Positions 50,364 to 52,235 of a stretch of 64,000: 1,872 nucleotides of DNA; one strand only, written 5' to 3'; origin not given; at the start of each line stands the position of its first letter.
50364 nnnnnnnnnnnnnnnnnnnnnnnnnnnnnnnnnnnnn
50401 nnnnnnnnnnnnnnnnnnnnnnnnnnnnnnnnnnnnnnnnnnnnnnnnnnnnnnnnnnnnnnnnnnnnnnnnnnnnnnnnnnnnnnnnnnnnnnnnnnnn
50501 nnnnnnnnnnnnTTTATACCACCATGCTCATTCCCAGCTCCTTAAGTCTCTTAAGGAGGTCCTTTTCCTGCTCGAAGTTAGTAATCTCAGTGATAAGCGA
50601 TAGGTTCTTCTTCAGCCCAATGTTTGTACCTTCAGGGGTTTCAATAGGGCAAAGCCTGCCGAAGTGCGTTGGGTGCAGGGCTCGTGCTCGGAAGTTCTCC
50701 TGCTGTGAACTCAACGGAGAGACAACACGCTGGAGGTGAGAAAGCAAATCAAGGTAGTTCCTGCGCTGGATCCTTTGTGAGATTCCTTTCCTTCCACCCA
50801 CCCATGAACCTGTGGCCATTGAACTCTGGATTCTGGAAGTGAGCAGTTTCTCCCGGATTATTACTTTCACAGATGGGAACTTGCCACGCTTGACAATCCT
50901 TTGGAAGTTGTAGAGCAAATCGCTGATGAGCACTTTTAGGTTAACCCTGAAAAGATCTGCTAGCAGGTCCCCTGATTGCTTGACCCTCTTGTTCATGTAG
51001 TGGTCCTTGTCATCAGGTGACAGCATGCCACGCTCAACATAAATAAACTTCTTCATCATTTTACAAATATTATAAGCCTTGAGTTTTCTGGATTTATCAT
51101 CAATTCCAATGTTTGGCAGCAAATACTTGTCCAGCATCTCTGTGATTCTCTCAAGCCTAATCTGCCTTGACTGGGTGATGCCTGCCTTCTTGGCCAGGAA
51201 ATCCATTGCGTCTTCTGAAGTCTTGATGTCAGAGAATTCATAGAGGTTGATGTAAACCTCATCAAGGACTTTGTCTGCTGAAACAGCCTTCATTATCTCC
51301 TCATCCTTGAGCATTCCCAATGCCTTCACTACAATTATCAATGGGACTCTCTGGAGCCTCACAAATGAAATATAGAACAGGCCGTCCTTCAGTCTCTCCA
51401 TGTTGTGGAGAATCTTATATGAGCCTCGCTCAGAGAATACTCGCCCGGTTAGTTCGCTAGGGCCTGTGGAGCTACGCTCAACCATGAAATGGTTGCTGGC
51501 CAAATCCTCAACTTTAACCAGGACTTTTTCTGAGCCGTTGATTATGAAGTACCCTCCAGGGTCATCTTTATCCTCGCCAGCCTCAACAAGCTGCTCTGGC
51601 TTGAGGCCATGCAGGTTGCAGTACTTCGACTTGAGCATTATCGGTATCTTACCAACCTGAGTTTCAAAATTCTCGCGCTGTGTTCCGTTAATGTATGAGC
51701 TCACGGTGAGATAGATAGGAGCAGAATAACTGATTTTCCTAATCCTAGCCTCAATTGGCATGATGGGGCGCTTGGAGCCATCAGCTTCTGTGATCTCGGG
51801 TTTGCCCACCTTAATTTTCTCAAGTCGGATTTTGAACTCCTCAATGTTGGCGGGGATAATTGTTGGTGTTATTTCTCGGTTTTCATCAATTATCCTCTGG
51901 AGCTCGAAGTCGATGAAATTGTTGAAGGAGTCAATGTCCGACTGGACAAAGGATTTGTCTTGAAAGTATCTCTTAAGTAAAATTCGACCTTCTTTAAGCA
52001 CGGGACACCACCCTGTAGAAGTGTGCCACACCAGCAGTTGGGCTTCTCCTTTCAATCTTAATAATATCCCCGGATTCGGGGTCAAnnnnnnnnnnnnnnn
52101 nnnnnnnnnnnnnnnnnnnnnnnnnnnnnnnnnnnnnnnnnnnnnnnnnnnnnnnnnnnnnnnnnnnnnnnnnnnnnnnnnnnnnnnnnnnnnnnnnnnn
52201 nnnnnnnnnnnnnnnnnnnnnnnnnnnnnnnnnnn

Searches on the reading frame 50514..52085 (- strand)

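Call 68: search_protein_families(library=pfam, proteins=[window:50514-52085:-], max_evalue=0.0001)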
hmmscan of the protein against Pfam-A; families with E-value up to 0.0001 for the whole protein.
window:50514-52085:- (523 aa): 3 families
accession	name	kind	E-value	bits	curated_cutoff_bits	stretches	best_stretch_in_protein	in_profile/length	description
PF04563.20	RNA_pol_Rpb2_1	-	8.7e-51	172.8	28.2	1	47-416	3-202/203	RNA polymerase beta subunit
PF04561.19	RNA_pol_Rpb2_2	-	5.2e-25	88.7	21.7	1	197-369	2-190/190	RNA polymerase Rpb2, domain 2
PF04565.21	RNA_pol_Rpb2_3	-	2.2e-21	76.2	21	1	439-501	3-68/68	RNA polymerase Rpb2, domain 3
